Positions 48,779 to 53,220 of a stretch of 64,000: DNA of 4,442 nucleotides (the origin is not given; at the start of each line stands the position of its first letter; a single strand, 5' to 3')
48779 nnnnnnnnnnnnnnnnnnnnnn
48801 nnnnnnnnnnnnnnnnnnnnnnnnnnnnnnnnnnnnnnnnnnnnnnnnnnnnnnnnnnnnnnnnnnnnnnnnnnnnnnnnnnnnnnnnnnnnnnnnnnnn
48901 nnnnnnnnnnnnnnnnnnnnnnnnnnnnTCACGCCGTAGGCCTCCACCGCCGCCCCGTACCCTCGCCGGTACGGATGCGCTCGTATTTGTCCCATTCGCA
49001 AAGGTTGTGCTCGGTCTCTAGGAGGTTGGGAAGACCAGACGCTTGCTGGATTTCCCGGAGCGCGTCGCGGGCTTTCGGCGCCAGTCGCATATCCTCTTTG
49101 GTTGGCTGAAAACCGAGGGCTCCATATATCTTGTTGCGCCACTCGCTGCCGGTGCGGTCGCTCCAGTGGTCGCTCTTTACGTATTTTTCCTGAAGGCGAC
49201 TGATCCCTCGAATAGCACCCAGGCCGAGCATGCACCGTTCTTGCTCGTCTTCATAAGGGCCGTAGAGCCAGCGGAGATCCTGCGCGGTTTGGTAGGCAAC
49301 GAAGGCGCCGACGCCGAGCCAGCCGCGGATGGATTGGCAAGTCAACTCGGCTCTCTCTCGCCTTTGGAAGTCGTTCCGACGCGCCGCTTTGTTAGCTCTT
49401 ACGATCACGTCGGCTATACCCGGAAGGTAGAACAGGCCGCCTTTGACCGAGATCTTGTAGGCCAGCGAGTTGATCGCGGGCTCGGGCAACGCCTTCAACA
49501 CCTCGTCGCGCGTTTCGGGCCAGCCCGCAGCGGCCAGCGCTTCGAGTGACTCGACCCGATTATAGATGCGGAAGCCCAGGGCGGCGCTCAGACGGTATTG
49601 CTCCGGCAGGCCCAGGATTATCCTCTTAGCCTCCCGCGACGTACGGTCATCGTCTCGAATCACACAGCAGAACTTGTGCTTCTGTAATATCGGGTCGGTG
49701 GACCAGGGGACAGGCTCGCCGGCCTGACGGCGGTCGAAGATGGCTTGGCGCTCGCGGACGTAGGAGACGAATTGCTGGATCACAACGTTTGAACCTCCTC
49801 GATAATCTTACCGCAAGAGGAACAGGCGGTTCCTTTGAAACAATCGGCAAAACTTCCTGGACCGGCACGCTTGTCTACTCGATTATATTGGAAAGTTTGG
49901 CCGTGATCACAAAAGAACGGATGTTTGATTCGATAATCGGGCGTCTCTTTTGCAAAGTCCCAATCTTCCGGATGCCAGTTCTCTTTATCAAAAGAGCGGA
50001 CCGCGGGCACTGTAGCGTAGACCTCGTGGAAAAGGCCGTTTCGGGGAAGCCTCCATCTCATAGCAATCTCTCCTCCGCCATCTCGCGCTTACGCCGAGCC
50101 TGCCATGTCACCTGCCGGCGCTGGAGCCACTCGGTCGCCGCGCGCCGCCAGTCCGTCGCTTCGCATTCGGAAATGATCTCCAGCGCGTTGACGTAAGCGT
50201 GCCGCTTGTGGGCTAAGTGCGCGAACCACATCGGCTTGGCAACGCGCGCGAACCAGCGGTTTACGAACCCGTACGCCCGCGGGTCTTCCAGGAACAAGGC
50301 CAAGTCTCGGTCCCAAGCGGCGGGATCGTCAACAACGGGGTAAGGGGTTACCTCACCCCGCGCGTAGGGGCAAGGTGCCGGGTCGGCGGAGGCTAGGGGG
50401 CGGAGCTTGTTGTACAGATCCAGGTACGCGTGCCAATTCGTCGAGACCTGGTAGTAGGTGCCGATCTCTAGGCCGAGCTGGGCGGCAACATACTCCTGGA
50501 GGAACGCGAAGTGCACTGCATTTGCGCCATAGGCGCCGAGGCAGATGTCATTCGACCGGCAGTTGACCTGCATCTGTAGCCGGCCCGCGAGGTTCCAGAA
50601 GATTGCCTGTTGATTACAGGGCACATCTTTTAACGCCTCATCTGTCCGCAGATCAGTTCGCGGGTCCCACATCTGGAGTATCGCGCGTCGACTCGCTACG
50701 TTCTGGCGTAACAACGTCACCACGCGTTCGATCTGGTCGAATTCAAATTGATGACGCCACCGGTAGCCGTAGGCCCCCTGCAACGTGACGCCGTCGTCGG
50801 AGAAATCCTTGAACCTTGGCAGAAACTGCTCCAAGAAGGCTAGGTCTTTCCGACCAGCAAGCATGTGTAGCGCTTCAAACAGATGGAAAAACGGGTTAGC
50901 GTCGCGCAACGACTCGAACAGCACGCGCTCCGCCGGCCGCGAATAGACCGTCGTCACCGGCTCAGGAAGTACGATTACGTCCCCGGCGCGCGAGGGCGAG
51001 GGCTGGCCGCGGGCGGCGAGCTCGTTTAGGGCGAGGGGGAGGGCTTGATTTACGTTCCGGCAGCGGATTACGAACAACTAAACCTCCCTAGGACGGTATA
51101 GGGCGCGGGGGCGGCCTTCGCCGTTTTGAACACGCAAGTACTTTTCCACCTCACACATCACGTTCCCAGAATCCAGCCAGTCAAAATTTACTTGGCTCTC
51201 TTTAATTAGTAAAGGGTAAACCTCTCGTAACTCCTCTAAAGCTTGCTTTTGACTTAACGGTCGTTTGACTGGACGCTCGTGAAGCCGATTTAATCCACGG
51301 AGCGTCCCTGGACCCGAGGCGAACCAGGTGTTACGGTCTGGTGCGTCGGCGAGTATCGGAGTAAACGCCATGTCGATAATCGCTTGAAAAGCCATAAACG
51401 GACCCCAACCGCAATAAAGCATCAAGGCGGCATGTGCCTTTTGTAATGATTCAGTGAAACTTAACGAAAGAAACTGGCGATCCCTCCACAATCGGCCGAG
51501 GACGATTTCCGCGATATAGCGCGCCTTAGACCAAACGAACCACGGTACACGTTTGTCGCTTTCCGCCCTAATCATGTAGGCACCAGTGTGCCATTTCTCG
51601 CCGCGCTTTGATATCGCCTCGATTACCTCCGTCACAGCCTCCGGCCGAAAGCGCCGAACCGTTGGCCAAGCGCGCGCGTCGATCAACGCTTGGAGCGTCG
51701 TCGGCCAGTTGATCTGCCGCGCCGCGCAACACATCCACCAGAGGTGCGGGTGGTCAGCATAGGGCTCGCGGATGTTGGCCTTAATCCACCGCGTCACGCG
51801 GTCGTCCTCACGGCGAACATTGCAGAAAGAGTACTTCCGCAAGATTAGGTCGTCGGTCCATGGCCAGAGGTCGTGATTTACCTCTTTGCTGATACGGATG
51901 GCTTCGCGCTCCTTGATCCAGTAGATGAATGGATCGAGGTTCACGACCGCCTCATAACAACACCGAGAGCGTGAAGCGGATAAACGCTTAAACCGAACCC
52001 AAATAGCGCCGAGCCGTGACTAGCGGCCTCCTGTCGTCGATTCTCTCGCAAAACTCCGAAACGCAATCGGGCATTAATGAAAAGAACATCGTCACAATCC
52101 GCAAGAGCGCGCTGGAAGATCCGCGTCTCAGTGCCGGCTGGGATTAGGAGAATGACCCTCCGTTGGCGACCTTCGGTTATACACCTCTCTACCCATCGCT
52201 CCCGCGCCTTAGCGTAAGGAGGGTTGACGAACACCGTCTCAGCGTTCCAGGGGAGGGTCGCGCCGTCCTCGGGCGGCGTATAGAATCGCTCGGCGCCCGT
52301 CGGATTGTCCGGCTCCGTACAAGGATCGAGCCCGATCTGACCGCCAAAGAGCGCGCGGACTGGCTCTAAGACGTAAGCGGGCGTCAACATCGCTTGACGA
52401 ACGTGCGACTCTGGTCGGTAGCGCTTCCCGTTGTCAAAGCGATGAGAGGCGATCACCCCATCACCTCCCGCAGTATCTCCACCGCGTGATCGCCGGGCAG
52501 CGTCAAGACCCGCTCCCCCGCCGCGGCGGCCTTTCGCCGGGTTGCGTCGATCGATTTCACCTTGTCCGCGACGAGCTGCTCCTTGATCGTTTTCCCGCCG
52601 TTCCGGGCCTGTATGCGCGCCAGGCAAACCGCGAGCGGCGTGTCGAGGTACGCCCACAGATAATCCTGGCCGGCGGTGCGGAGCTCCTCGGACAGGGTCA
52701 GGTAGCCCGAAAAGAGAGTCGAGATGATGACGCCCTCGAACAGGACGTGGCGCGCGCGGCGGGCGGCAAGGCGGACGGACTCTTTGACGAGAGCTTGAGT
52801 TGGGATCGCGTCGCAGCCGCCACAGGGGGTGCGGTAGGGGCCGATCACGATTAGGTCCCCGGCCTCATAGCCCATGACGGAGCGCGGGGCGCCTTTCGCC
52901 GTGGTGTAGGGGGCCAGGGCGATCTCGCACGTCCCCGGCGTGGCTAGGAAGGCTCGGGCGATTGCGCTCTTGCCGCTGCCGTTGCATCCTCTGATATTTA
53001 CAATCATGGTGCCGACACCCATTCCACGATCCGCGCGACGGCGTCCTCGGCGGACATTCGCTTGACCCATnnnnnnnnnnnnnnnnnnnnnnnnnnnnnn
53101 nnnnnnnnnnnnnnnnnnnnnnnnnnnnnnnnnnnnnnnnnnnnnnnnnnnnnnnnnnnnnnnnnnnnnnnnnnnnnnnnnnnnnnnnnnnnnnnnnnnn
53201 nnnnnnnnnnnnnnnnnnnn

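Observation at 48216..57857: Thymidine-hypermodification-like gene cluster with duplicated kinases and duplicated pyrophosphorylase-like proteins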

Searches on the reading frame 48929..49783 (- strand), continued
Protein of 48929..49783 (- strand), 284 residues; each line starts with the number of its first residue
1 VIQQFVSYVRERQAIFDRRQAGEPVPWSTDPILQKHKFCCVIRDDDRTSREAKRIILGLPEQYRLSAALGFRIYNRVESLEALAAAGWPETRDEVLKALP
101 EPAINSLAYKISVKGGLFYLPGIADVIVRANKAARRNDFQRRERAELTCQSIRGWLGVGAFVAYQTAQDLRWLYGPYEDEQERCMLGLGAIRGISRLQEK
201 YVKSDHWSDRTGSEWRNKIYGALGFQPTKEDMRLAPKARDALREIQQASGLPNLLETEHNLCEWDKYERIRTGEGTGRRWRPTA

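Call 109: find_encoding_contigs(protein=P0003, flank=10000, max_places=1)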
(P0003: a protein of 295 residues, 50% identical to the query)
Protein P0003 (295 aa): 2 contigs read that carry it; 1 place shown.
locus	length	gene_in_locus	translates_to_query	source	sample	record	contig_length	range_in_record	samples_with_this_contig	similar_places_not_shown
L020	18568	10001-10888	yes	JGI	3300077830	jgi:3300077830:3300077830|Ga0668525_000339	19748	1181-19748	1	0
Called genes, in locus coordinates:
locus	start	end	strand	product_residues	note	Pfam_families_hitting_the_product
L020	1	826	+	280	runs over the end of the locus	PF00291:PALP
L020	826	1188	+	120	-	-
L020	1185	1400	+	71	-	-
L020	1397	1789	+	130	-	PF05551:zf-His_Me_endon (weak), PF13392:HNH_3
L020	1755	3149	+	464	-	-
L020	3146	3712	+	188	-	PF13238:AAA_18 (weak), PF13671:AAA_33 (faint)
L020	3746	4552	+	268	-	PF18724:ADDT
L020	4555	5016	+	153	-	PF12728:HTH_17 (faint)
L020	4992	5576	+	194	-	PF13671:AAA_33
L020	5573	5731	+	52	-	-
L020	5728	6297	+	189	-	-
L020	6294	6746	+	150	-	-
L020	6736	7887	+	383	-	PF00303:Thymidylat_synt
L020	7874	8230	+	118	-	-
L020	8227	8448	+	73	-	-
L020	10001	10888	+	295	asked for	PF18723:HMUDK_hel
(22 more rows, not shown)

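Call 110: find_encoding_contigs(protein=P0007, flank=10000, max_places=1)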
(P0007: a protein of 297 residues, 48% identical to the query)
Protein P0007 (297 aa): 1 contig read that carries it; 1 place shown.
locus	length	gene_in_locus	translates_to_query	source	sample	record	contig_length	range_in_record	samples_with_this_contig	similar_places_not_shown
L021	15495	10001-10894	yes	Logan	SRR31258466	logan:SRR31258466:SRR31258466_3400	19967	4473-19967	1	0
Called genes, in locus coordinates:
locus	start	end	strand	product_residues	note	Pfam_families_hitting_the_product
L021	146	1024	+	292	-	PF18724:ADDT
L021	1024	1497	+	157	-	-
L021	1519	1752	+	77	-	-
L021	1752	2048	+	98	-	-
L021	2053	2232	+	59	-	-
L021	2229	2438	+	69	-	-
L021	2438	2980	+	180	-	-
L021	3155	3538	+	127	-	PF12728:HTH_17 (weak)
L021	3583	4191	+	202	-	-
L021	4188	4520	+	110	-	-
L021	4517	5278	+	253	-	PF13671:AAA_33 (faint)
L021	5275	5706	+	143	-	-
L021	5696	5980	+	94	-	-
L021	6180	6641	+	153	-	-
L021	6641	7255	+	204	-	-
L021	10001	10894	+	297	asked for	PF18723:HMUDK_hel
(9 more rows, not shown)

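Call 111: find_encoding_contigs(protein=P0012, flank=10000, max_places=1)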
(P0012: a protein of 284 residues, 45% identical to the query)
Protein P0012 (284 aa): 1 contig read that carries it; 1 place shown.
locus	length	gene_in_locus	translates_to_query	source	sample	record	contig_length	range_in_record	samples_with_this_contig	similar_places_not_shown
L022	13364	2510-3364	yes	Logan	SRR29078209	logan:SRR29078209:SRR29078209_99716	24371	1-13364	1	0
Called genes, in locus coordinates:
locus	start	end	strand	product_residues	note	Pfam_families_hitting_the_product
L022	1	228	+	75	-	?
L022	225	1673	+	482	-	-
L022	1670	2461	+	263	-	-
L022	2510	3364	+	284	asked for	PF18723:HMUDK_hel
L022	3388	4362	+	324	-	PF04055:Radical_SAM, PF13186:SPASM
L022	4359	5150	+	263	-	PF20691:TAGT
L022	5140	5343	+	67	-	-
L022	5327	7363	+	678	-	PF00476:DNA_pol_A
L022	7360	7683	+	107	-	-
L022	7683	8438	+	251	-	PF20691:TAGT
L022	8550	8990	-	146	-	-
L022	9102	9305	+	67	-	-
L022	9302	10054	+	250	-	PF00929:RNase_T (weak)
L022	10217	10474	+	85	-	-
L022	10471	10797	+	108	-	PF13560:HTH_31 (faint)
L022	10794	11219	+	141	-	-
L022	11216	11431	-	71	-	-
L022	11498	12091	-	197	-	-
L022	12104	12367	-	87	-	-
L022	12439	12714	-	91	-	-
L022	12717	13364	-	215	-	-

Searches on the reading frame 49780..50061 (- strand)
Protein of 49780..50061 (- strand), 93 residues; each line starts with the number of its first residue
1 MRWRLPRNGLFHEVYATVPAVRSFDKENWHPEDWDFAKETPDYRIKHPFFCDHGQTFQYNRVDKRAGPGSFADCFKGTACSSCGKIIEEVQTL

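Call 4: search_protein_families(library=pfam, proteins=[window:49780-50061:-], max_evalue=0.01)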
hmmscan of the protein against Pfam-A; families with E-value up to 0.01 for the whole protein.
window:49780-50061:- (93 aa): 0 families

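Call 18: search_protein_families(library=phrogs, proteins=[window:49780-50061:-], max_evalue=0.001)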
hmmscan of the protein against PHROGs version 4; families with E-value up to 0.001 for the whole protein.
window:49780-50061:- (93 aa): 0 families

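Call 54: search_protein_families(library=pfam, proteins=[window:49780-50061:-], max_evalue=5)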
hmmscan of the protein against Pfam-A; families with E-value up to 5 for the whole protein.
window:49780-50061:- (93 aa): 0 families

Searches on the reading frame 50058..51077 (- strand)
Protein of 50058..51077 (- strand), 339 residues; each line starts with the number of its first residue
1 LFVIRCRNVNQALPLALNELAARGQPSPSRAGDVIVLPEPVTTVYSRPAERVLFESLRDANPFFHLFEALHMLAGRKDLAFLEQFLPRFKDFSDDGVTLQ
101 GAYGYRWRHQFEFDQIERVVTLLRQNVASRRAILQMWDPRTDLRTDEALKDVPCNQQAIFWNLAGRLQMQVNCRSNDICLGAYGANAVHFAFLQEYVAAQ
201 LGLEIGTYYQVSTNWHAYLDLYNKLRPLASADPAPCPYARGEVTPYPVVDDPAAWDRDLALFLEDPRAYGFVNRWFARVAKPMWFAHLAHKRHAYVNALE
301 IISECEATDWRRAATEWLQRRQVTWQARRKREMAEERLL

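Call 3: search_protein_families(library=pfam, proteins=[window:50058-51077:-], max_evalue=0.01)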
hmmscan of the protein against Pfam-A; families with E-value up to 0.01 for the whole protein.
window:50058-51077:- (339 aa): 1 family
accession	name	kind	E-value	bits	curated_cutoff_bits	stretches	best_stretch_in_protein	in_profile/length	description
PF00303.24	Thymidylat_synt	-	1.5e-22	80.4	24.3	1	68-237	58-230/266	Thymidylate synthase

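Call 40: search_solved_structures(query=window:50058-51077:-, max_evalue=0.001, show_alignments=1)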
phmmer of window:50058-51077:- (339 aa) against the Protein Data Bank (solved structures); distinct sequences matched with E-value up to 0.001: 110 (the best 60 are shown).
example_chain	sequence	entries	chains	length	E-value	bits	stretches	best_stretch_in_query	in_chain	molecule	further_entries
5b6d_A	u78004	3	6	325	2e-20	76.1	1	21-233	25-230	CMP 5-hydroxymethylase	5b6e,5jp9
5jnh_A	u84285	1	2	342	2.3e-20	75.9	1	21-233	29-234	CMP 5-hydroxymethylase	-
6auj_A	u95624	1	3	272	5e-13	51.7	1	66-240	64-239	Thymidylate synthase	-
3ix6_A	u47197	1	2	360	3.9e-12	48.8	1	67-237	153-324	Thymidylate synthase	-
4fog_A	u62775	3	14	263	6.1e-12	48.2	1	67-237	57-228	Thymidylate synthase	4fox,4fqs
3qj7_A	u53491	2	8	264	6.2e-12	48.2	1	67-237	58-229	Thymidylate synthase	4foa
1bp0_A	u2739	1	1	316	4.3e-11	45.4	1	102-241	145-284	PROTEIN (THYMIDYLATE SYNTHASE)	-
1tda_A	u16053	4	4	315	4.4e-11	45.4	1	102-241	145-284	THYMIDYLATE SYNTHASE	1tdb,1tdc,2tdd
1lca_A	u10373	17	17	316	4.4e-11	45.4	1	102-241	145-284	THYMIDYLATE SYNTHASE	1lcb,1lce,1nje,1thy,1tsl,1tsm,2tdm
1vzb_A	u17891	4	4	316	4.4e-11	45.4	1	102-241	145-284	THYMIDYLATE SYNTHASE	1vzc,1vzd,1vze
1vza_A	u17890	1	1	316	4.5e-11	45.3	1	102-241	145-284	THYMIDYLATE SYNTHASE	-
4dq1_A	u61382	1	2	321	6.7e-11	44.8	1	92-222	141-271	Thymidylate synthase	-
3uwl_A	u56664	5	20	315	7.1e-11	44.7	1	91-226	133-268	Thymidylate synthase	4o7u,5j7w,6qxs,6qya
1jmf_A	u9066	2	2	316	7.5e-11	44.6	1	102-241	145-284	THYMIDYLATE SYNTHASE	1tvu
1jmi_A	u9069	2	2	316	1.1e-10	44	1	102-241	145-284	THYMIDYLATE SYNTHASE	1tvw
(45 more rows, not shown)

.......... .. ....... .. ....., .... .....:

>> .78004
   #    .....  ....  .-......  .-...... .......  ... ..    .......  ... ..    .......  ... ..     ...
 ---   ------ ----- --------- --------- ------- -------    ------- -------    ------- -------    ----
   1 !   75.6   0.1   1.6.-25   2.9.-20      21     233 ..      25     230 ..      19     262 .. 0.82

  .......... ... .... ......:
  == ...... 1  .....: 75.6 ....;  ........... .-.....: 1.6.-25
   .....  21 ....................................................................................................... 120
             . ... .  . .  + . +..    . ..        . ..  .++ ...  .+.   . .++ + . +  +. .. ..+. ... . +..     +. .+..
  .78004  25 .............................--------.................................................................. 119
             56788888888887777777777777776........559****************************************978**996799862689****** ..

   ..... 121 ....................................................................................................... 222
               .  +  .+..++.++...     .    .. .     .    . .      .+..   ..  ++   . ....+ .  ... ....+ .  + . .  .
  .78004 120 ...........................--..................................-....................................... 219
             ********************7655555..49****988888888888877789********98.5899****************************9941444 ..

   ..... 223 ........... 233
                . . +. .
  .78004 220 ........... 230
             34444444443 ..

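Call 75: search_protein_families(library=ncbifam, proteins=[window:50058-51077:-], max_evalue=0.001)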
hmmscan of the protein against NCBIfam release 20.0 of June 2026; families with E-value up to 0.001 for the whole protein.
window:50058-51077:- (339 aa): 7 families
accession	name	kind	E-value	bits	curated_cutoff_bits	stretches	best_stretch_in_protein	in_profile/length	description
TIGR03283.1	thy_syn_methano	equivalog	2.7e-24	85.8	174.55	1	3-218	2-194/201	thymidylate synthase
NF002497.0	PRK01827.1-3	equivalog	1.1e-17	64.2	327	1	67-237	57-228/264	thymidylate synthase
NF002495.0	PRK01827.1-1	equivalog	5e-15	55.8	327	1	96-226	102-229/279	thymidylate synthase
NF002496.0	PRK01827.1-2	equivalog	4.6e-14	52.2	325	1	90-226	135-271/318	thymidylate synthase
TIGR03284.1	thym_sym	equivalog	1.8e-13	50.3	108.35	1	91-224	114-247/296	thymidylate synthase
NF002499.0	PRK01827.1-5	equivalog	3.2e-13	49.5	405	1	66-237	56-228/264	thymidylate synthase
NF002498.0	PRK01827.1-4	equivalog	4.1e-06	26.3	427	1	93-228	101-233/283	thymidylate synthase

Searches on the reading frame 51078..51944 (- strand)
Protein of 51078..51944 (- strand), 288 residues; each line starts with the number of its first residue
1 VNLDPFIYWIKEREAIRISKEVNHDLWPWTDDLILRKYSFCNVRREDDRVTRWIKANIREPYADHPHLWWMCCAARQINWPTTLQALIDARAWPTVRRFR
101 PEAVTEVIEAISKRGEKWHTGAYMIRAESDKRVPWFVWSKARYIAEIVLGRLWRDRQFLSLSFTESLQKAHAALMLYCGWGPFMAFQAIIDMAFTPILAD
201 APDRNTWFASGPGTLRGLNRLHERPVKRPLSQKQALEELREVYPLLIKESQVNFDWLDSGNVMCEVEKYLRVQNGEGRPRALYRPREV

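Call 3: search_protein_families(library=pfam, proteins=[window:51078-51944:-], max_evalue=0.01)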
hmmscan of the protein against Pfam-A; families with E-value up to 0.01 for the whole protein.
window:51078-51944:- (288 aa): 1 family
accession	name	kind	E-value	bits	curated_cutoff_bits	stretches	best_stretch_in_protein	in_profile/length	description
PF18723.6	HMUDK_hel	-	4.1e-42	144.9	25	1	4-275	5-277/281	5-hmdU DNA kinase, helical domain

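Call 18: search_protein_families(library=phrogs, proteins=[window:51078-51944:-], max_evalue=0.001)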
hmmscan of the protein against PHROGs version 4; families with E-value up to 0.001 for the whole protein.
window:51078-51944:- (288 aa): 1 family
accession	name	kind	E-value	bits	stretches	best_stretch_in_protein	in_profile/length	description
phrog_2396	-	unknown function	1.3e-65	223.3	1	4-286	8-320/331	-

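Call 68: search_solved_structures(query=A4, max_evalue=1, show_alignments=2)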
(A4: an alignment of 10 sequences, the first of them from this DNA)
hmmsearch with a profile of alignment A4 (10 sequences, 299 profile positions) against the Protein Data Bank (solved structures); distinct sequences matched with E-value up to 1: 0.

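Call 75: search_protein_families(library=ncbifam, proteins=[window:51078-51944:-], max_evalue=0.001)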
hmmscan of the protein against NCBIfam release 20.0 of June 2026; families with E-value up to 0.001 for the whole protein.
window:51078-51944:- (288 aa): 0 families

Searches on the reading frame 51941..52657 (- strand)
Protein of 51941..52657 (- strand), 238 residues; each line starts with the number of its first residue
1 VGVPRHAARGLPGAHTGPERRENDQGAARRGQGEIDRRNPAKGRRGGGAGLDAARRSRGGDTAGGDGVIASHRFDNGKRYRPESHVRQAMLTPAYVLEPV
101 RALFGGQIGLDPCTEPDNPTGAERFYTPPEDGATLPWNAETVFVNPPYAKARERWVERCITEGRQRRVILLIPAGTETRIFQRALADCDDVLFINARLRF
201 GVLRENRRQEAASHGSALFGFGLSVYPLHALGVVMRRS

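Call 3: search_protein_families(library=pfam, proteins=[window:51941-52657:-], max_evalue=0.01)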
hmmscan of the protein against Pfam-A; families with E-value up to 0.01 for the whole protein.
window:51941-52657:- (238 aa): 1 family
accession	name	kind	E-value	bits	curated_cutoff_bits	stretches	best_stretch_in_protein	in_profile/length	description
PF05869.16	Dam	-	3.8e-17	62.9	28.1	1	86-219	8-142/169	DNA N-6-adenine-methyltransferase (Dam)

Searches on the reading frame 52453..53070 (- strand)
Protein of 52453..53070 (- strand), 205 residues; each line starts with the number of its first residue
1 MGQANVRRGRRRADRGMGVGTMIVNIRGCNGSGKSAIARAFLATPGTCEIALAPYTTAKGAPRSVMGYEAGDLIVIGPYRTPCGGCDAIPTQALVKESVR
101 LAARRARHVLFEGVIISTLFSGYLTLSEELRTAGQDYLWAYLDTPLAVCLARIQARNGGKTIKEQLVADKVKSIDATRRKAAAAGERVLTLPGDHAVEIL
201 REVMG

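Call 3: search_protein_families(library=pfam, proteins=[window:52453-53070:-], max_evalue=0.01)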
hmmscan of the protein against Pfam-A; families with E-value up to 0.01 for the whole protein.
window:52453-53070:- (205 aa): 2 families
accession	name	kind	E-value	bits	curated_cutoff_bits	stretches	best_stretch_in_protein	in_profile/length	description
PF18748.7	HMUDK_HMUD1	-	5.8e-16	59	27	1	23-179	19-170/196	5-hmdU DNA kinase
PF13671.12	AAA_33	-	0.001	19.8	27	0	139-176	101-138/143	AAA domain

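Call 69: search_solved_structures(query=window:52453-53070:-, max_evalue=1, show_alignments=1)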
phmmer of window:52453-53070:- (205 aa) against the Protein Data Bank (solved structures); distinct sequences matched with E-value up to 1: 4.
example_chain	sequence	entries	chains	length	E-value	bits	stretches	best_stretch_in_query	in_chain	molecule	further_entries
5opt_h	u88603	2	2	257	0.044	16.7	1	117-183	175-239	RNA-binding protein, putative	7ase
4gn2_A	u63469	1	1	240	0.5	13.3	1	42-74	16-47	Oxacillinase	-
5cb6_A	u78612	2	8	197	0.63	13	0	112-152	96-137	Probable adenylyl-sulfate kinase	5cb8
3uie_A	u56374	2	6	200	0.67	12.9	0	98-152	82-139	Adenylyl-sulfate kinase 1, chloroplastic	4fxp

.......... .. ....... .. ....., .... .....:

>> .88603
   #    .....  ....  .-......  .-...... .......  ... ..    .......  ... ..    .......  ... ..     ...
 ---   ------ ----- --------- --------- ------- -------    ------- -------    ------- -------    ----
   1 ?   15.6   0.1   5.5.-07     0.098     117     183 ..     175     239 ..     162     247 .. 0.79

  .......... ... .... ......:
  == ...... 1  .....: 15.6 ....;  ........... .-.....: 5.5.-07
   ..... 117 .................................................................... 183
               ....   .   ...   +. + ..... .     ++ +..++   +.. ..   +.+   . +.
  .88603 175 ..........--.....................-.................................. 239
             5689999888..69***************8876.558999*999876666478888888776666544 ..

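Call 75: search_protein_families(library=ncbifam, proteins=[window:52453-53070:-], max_evalue=0.001)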
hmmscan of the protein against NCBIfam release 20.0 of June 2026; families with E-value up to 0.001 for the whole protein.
window:52453-53070:- (205 aa): 1 family
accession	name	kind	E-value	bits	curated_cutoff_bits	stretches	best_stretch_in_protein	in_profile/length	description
NF005252.0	PRK06762.1-3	equivalog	1.1e-08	35.1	258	1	92-156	63-125/189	hypothetical protein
